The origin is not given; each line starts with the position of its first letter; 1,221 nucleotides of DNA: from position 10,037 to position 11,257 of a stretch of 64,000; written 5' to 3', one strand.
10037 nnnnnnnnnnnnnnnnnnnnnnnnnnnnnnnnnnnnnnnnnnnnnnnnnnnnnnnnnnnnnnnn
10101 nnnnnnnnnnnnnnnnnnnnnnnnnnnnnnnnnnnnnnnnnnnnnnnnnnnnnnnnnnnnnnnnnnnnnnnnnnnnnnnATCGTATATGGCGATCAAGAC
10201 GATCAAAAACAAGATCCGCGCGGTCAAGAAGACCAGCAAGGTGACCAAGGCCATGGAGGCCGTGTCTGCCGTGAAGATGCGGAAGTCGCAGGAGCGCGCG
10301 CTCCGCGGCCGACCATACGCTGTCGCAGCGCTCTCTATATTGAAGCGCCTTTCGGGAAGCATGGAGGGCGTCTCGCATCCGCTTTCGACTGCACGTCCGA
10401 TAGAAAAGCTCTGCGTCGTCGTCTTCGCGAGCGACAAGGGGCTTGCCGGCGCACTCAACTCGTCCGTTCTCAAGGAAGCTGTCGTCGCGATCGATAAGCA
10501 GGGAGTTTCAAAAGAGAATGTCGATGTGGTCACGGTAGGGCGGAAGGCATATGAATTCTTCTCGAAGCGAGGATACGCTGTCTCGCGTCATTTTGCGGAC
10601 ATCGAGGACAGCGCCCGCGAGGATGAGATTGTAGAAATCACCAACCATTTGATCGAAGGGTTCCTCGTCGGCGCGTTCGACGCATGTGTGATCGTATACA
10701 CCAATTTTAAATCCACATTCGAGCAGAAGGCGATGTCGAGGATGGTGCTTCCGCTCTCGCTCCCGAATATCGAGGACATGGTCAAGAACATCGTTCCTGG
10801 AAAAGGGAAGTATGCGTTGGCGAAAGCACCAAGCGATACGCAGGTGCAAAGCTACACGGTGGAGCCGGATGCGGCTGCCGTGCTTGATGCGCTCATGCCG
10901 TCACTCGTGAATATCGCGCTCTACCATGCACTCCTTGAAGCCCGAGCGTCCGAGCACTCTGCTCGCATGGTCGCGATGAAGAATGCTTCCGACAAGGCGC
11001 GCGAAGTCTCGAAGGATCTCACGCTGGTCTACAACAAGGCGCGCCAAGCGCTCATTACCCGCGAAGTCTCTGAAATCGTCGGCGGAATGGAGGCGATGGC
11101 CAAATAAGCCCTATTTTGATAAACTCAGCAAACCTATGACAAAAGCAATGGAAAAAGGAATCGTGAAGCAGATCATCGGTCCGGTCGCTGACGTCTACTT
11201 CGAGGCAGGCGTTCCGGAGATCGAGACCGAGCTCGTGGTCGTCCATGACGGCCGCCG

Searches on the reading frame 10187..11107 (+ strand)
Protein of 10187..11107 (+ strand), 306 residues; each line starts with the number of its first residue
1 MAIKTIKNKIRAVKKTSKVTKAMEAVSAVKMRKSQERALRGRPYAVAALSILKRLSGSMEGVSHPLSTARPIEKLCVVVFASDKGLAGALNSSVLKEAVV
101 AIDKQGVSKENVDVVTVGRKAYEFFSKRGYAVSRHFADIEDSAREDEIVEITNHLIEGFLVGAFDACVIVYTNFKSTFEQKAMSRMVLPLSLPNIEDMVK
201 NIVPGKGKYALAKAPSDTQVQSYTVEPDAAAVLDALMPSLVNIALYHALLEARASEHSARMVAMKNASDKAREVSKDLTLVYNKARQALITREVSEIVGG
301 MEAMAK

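Call 3: search_protein_families(library=pfam, proteins=[window:10187-11107:+], max_evalue=1)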
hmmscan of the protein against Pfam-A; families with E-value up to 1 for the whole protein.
window:10187-11107:+ (306 aa): 2 families
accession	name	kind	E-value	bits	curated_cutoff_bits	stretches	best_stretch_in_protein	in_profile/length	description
PF00231.24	ATP-synt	-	4e-84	283.1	39.9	1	3-304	2-285/285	ATP synthase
PF17832.7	Pre-PUA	-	0.16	13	23.5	0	193-229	30-65/86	Pre-PUA-like domain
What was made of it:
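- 10187..11107 (+): atpG (F1 gamma), 306 aa. PF00231, E 4e-84 (call 3).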

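Call 9: find_related_loci(query=window:10187-11107:+, collection=genome_contigs, flank=6000)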
Query window:10187-11107:+ (306 aa) in genome_contigs; peptide patterns used: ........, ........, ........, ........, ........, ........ (x = any residue, [..] = any of these).
183 stretches matched a pattern; 5 encode a relative of the query (tblastn E <= 1e-3); 5 distinct loci.
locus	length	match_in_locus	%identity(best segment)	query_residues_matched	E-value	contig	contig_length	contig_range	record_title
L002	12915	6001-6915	69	1-305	5e-141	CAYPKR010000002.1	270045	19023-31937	MAG TPA_asm: uncultured Candidatus Saccharibacteria bacterium isolate SRP278252_co2_120 genome assembly, contig: NODE_27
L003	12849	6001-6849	36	3-304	4e-57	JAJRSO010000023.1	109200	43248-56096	MAG: Calditrichota bacterium isolate Dive96_bin1.111 k141_1623484, whole genome shotgun sequence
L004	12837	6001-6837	38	2-304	4e-54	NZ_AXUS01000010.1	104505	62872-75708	Clostridioides mangenotii TR Contig_116, whole genome shotgun sequence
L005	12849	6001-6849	37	2-304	2e-52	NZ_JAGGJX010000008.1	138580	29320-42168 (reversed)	Metaclostridioides mangenotii strain DSM 1289 Ga0454101_08, whole genome shotgun sequence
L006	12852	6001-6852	36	3-304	1e-58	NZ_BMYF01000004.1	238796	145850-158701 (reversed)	Mongoliitalea lutea strain KCTC 23224 sequence04, whole genome shotgun sequence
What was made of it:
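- Closest known: Strain-variable surface proteins of epibiotic Saccharibacteria. Same: The organism is Saccharibacteria-type: its closest genome is a Candidatus Saccharibacteria MAG (call 9).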

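Call 14: find_related_loci(query=A1, collection=metagenome_contigs, flank=5000)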
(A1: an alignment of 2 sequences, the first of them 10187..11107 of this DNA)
Query A1 (306 aa) in metagenome_contigs; peptide patterns used: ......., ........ (x = any residue, [..] = any of these).
600 stretches matched a pattern (row limit reached: there are more); 572 encode a relative of the query (tblastn E <= 1e-3); the best 80 are kept; 80 distinct loci.
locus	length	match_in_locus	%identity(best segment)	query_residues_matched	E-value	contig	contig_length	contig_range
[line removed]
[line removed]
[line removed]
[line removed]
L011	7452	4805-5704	53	1-304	1e-98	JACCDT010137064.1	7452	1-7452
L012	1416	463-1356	55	1-303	1e-104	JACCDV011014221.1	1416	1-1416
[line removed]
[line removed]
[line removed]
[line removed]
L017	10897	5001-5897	52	1-304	4e-92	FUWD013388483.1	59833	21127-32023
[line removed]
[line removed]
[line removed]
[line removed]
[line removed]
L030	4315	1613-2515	47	1-304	1e-79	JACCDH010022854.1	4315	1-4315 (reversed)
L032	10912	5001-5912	42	2-304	6e-78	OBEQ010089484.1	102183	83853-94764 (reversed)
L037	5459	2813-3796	45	2-304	2e-74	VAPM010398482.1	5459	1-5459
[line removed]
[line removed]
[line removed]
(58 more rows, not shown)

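Call 51: find_homologous_proteins(query=window:10187-11107:+, max_evalue=1e-60)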
Query window:10187-11107:+ (306 aa): 3962 proteins with E <= 1e-60 among 8000 candidates; the best 120 are listed.
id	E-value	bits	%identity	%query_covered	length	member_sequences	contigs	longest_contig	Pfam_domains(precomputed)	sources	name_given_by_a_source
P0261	7.0e-180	614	95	100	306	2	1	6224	PF00231.25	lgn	-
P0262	1.2e-167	574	89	100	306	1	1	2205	PF00231.25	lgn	-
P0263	3.6e-126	438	69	100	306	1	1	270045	PF00231.25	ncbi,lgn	-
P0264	6.3e-125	434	68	100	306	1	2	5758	PF00231.25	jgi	jgi:F-type H+-transporting ATPase subunit gamma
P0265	1.0e-123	430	67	100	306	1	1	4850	PF00231.25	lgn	-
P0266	1.2e-123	430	67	100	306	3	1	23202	PF00231.25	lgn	-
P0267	2.1e-120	419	68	100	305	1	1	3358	PF00231.25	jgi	jgi:F-type H+-transporting ATPase subunit gamma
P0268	2.9e-111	389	62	99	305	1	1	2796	PF00231.25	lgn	-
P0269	2.3e-110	386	61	99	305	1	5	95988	PF00231.25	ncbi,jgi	-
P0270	2.1e-108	380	60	99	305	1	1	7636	PF00231.25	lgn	-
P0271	2.2e-106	373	59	99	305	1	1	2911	PF00231.25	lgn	-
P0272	3.0e-106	373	59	99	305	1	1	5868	PF00231.25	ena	-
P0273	1.2e-105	371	58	100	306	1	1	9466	PF00231.25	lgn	-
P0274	2.0e-105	370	58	99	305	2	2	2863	PF00231.25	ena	-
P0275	3.4e-105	369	57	99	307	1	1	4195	PF00231.25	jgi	jgi:F-type H+-transporting ATPase subunit gamma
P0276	7.7e-105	368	61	99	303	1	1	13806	PF00231.25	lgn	-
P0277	9.3e-105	368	59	99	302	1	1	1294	PF00231.25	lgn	-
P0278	3.7e-102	359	58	99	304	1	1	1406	PF00231.25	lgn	-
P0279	7.2e-102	358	57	100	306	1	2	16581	PF00231.25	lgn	-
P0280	1.5e-101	357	58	100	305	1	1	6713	PF00231.25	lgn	-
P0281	1.8e-101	357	59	99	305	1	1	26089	PF00231.25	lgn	-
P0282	2.5e-101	356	56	99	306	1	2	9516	PF00231.25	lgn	-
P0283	7.0e-101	355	58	99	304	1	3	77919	PF00231.25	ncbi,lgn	-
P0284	7.3e-101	355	58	100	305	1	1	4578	PF00231.25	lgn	-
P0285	8.2e-101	355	56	99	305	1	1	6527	PF00231.25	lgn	-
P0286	1.0e-100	355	56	99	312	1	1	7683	PF00231.25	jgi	-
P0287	1.8e-100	354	58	100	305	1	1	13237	PF00231.25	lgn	-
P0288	2.2e-100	353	61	93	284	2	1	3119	PF00231.25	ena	-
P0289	4.8e-100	352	57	99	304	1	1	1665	PF00231.25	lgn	-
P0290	1.2e-99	351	58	99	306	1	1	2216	PF00231.25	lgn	-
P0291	1.3e-99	351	58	99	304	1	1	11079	PF00231.25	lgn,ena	-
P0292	1.8e-99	350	57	99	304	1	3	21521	PF00231.25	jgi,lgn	jgi:F-type H+-transporting ATPase subunit gamma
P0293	1.8e-99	350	56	99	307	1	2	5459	PF00231.25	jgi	-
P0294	2.1e-99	350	58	99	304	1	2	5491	PF00231.25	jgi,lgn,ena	-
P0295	2.1e-99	350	58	100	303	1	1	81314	PF00231.25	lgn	-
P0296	3.3e-99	350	58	99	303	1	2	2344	PF00231.25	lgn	-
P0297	1.4e-98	348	56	100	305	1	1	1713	PF00231.25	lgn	-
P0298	1.7e-98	347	57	100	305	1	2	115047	PF00231.25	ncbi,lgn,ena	-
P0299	2.6e-98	347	55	99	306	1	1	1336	PF00231.25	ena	-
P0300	3.5e-98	346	55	99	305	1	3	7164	PF00231.25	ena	-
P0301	4.8e-98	346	56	99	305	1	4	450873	PF00231.25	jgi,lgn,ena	-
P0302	7.2e-98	345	54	100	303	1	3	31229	PF00231.25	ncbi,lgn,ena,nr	ncbi:MAG: ATP synthase F1 subunit gamma [Parcubacteria group bacterium]|nr:ATP synthase F1 subunit g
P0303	7.2e-98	345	55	99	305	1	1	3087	PF00231.25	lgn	-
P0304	1.2e-97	344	56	99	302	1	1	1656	PF00231.25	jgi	-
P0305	1.6e-97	344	55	100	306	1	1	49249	PF00231.25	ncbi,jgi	jgi:F-type H+-transporting ATPase subunit gamma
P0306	5.7e-97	342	56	100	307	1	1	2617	PF00231.25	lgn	-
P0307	6.8e-97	342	56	100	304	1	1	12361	PF00231.25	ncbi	-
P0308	7.1e-97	342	53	99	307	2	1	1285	PF00231.25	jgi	-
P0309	7.2e-97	342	56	100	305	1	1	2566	PF00231.25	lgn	-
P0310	9.0e-97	342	57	100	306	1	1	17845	PF00231.25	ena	-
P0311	9.1e-97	342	55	99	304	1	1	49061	PF00231.25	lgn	-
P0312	1.0e-96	341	57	100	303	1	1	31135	PF00231.25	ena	-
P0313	1.2e-96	341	56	99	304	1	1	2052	PF00231.25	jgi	-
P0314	1.5e-96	341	56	100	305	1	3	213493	PF00231.25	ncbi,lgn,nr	ncbi:ATP synthase F1 subunit gamma [Patescibacteria group bacterium]|nr:ATP synthase F1 subunit gamm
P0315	2.7e-96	340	56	100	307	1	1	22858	PF00231.25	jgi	jgi:F-type H+-transporting ATPase subunit gamma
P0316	3.9e-96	340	56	99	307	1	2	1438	PF00231.25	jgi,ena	-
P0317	5.5e-96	339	56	100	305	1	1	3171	PF00231.25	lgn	-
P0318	5.8e-96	339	56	100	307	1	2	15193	PF00231.25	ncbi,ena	-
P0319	7.2e-96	339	55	99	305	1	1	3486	PF00231.25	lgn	-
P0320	1.1e-95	338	55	100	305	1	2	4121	PF00231.25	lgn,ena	-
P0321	1.1e-95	338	55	100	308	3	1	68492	PF00231.25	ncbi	-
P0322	2.3e-95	337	55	99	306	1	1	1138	PF00231.25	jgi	-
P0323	3.5e-95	336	58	100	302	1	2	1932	PF00231.25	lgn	-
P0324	3.7e-95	336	56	94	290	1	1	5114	PF00231.25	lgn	-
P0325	3.7e-95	336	55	99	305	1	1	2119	PF00231.25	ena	-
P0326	3.8e-95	336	54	99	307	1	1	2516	PF00231.25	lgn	-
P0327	5.2e-95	336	52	100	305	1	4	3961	PF00231.25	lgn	-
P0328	5.9e-95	336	55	99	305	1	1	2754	PF00231.25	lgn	-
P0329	7.1e-95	335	53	100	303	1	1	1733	PF00231.25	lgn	-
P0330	7.7e-95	335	54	100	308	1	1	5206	PF00231.25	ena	-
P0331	2.0e-94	334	56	99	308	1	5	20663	PF00231.25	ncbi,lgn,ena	-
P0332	2.3e-94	334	55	98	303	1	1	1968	PF00231.25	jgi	jgi:F-type H+-transporting ATPase subunit gamma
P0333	3.0e-94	333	55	100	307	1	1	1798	PF00231.25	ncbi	-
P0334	3.1e-94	333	54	100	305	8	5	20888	PF00231.25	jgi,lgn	jgi:F-type H+-transporting ATPase subunit gamma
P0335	3.1e-94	333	55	99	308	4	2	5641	PF00231.25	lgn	-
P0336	3.7e-94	333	57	92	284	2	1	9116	PF00231.25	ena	-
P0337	3.7e-94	333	56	100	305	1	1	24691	PF00231.25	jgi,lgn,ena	-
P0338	3.8e-94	333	56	100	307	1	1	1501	PF00231.25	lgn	-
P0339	4.5e-94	333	54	100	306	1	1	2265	PF00231.25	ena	-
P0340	5.1e-94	333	58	100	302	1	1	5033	PF00231.25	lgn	-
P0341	5.4e-94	332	58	100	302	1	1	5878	PF00231.25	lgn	-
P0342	5.4e-94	332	55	100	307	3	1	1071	PF00231.25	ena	-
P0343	5.6e-94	332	53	100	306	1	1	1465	PF00231.25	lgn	-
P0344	6.8e-94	332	55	100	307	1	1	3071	PF00231.25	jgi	jgi:F-type H+-transporting ATPase subunit gamma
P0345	6.8e-94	332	53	99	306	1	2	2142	PF00231.25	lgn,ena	-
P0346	8.2e-94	332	55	98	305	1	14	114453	PF00231.25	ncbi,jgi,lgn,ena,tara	jgi:F-type H+-transporting ATPase subunit gamma|tara:strand:+ start:28791 stop:29708 length:918 star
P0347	8.9e-94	332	54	100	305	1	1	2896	PF00231.25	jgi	jgi:F-type H+-transporting ATPase subunit gamma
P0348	9.2e-94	332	55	99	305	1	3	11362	PF00231.25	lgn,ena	-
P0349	1.2e-93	331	58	100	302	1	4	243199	PF00231.25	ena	-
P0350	1.2e-93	331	55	100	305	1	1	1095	PF00231.25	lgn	-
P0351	1.2e-93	331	55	100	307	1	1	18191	PF00231.25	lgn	-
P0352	1.2e-93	331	54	100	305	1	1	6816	PF00231.25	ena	-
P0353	1.4e-93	331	56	100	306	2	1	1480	PF00231.25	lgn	-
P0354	1.4e-93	331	57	100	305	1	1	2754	PF00231.25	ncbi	-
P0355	1.4e-93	331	55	100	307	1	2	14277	PF00231.25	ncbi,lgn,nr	ncbi:ATP synthase F1 subunit gamma [Candidatus Kaiserbacteria bacterium]|nr:ATP synthase F1 subunit 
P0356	1.6e-93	331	54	100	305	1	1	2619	PF00231.25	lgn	-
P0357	1.6e-93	331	54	100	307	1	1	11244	PF00231.25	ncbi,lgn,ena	-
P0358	1.7e-93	331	57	100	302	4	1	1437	PF00231.25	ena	-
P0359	1.8e-93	331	55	99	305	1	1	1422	PF00231.25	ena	-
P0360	2.1e-93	331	55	99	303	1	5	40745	PF00231.25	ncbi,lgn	-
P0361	2.3e-93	330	55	100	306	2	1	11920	PF00231.25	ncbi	-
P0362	2.7e-93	330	56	100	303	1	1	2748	PF00231.25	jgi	jgi:F-type H+-transporting ATPase subunit gamma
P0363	2.7e-93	330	54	100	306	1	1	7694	PF00231.25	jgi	jgi:F-type H+-transporting ATPase subunit gamma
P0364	2.7e-93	330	52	100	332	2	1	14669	PF00231.25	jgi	-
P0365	2.9e-93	330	55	100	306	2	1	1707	PF00231.25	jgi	jgi:F-type H+-transporting ATPase subunit gamma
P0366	3.8e-93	330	58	100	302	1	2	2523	PF00231.25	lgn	-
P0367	3.8e-93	330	55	99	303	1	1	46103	PF00231.25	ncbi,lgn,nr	ncbi:MAG TPA: ATP synthase F1 subunit gamma [Candidatus Paceibacterota bacterium]|nr:ATP synthase F1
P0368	3.9e-93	330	53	99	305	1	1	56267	PF00231.25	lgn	-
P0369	5.0e-93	329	58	100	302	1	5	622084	PF00231.25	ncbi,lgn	ncbi:MAG TPA: ATP synthase F1 subunit gamma [Candidatus Paceibacterota bacterium]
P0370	5.1e-93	329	55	100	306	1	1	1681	PF00231.25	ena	-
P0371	5.4e-93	329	55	100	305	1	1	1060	PF00231.25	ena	-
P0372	6.7e-93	329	56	100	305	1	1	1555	PF00231.25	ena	-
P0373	7.4e-93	329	55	100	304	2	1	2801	PF00231.25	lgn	-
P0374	7.7e-93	329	54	100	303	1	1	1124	PF00231.25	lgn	-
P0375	7.8e-93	329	55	100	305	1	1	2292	PF00231.25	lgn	-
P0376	7.9e-93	329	55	100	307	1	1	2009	PF00231.25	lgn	-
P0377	8.2e-93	329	52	100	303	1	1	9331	PF00231.25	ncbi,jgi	-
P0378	8.6e-93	329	57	100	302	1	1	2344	PF00231.25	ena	-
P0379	9.1e-93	328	55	100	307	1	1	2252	PF00231.25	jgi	jgi:F-type H+-transporting ATPase subunit gamma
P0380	9.7e-93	328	57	100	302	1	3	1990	PF00231.25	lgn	-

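Call 52: find_encoding_contigs(protein=P0262, flank=6000, max_places=3)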
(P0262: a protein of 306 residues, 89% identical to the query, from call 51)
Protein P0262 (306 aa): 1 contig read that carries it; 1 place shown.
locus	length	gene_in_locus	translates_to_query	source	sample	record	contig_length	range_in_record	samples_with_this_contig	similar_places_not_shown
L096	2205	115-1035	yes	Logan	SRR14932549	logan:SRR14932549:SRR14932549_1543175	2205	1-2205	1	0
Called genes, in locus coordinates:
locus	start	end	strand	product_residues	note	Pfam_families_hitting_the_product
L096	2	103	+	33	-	?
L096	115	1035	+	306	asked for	PF00231:ATP-synt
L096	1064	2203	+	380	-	?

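Call 53: find_encoding_contigs(protein=P0266, flank=6000, max_places=2)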
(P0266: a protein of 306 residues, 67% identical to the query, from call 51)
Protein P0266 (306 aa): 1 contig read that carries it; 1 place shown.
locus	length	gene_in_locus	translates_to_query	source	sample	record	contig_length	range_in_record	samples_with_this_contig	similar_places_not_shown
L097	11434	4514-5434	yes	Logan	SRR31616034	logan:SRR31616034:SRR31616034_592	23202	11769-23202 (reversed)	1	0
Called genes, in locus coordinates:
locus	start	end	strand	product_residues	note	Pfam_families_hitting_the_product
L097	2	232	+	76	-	?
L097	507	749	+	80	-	-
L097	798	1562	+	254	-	PF00119:ATP-synt_A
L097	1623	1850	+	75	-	PF00137:ATP-synt_C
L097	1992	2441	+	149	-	PF00430:ATP-synt_B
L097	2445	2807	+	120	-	PF00213:OSCP (weak)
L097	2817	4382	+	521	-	PF02874:ATP-synt_ab_N, PF00006:ATP-synt_ab, PF00306:ATP-synt_ab_C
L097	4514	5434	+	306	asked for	PF00231:ATP-synt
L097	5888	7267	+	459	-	PF02874:ATP-synt_ab_N, PF00006:ATP-synt_ab, PF22919:ATP-synt_VA_C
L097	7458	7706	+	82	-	PF02823:ATP-synt_DE_N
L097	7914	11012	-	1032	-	PF00873:ACR_tran, PF02355:SecD_SecF_C (weak)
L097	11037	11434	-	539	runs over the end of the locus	PF25967:RND-MFP_C (faint), PF25989:YknX_C (weak)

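Call 54: find_encoding_contigs(protein=P0264, flank=6000, max_places=2)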
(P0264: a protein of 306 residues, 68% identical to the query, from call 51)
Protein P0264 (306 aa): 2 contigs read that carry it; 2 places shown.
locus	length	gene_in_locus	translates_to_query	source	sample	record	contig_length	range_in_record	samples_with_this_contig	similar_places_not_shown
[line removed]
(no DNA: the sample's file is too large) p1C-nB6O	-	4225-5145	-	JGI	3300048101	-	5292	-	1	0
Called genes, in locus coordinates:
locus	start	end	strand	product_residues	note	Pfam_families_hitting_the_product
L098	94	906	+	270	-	PF00119:ATP-synt_A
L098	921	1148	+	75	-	PF00137:ATP-synt_C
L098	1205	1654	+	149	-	PF00430:ATP-synt_B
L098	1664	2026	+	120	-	PF00213:OSCP (weak)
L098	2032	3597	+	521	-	PF02874:ATP-synt_ab_N, PF00006:ATP-synt_ab, PF00306:ATP-synt_ab_C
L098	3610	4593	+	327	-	-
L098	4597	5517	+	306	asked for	PF00231:ATP-synt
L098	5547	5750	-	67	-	-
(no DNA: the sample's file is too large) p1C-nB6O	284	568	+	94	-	-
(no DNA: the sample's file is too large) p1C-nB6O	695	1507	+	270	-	PF00119:ATP-synt_A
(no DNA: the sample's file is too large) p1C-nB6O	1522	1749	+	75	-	PF00137:ATP-synt_C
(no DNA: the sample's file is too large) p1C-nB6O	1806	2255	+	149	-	PF00430:ATP-synt_B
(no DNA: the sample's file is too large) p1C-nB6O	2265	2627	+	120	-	PF00213:OSCP (weak)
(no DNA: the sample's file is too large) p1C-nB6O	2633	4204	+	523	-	PF02874:ATP-synt_ab_N, PF00006:ATP-synt_ab, PF00306:ATP-synt_ab_C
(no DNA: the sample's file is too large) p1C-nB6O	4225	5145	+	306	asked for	PF00231:ATP-synt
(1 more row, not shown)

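Call 59: search_protein_families(library=pfam, proteins=[L098:3610-4590:+, L026:981-1250:+, L030:1321-1608:+, L032:4487-4984:+, L037:1765-2301:+, L037:2307-2726:+, L057:3854-4447:+, L043:5951-6538:+, L060:1417-1833:+], max_evalue=0.01)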
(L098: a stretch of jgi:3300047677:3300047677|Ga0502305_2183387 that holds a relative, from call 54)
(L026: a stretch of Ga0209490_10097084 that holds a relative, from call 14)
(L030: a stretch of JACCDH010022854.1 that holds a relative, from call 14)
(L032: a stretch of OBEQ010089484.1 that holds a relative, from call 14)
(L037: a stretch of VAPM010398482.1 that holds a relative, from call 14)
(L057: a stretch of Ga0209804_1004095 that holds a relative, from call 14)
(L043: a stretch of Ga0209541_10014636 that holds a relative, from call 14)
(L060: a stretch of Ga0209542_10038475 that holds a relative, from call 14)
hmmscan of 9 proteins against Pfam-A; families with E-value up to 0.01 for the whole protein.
L098:3610-4590:+ (327 aa): 1 family
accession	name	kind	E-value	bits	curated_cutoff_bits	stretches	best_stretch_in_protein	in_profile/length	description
PF00802.24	Glycoprotein_G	-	0.0049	16.7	27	1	9-73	32-96/263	Pneumovirus attachment glycoprotein G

L026:981-1250:+ (90 aa): 0 families

L030:1321-1608:+ (96 aa): 0 families

L032:4487-4984:+ (166 aa): 2 families
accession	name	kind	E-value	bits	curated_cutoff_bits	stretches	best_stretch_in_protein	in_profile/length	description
PF05163.17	DinB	-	4.2e-09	37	23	1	6-157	7-158/165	DinB family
PF12867.12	DinB_2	-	4.9e-07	30.7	24.8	1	12-136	3-127/128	DinB superfamily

L037:1765-2301:+ (179 aa): 1 family
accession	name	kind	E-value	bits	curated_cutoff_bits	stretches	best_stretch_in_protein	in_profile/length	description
PF01931.24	NTPase_I-T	-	4.2e-36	124.7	25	1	6-172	1-160/162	Protein of unknown function DUF84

L037:2307-2726:+ (140 aa): 1 family
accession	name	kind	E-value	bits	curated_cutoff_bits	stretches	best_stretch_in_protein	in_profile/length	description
PF02452.23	PemK_toxin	-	6.2e-08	33.3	23.1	1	27-127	2-108/109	PemK-like, MazF-like toxin of type II toxin-antitoxin system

L057:3854-4447:+ (198 aa): 1 family
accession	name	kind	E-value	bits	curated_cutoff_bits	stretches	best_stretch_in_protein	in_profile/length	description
PF10543.14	ORF6N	-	3.6e-31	107.7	27.8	1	24-108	3-86/86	ORF6N domain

L043:5951-6538:+ (196 aa): 0 families

L060:1417-1833:+ (139 aa): 0 families

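Call 75: search_protein_families(library=ncbifam, proteins=[L098:3610-4590:+], max_evalue=0.01)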
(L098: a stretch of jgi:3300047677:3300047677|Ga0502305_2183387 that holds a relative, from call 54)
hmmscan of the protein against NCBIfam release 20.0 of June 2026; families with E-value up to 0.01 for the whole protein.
L098:3610-4590:+ (327 aa): 0 families

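Call 76: search_protein_families(library=phrogs, proteins=[L098:3610-4590:+], max_evalue=0.01)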
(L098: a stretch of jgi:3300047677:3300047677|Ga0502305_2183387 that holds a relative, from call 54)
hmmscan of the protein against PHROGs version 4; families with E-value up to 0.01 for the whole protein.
L098:3610-4590:+ (327 aa): 0 families

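Call 78: find_encoding_contigs(protein=P0265, flank=5000, max_places=3)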
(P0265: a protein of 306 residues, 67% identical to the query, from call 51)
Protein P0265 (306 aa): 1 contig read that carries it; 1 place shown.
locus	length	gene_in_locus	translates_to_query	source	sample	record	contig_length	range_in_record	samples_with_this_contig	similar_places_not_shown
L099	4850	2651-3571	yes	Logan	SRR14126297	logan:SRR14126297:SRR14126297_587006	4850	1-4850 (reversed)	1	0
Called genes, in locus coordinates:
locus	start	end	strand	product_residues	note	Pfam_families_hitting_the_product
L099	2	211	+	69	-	?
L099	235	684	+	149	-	PF00430:ATP-synt_B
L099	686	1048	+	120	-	-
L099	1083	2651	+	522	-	PF02874:ATP-synt_ab_N (weak), PF00006:ATP-synt_ab, PF00306:ATP-synt_ab_C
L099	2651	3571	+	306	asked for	PF00231:ATP-synt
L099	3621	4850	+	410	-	?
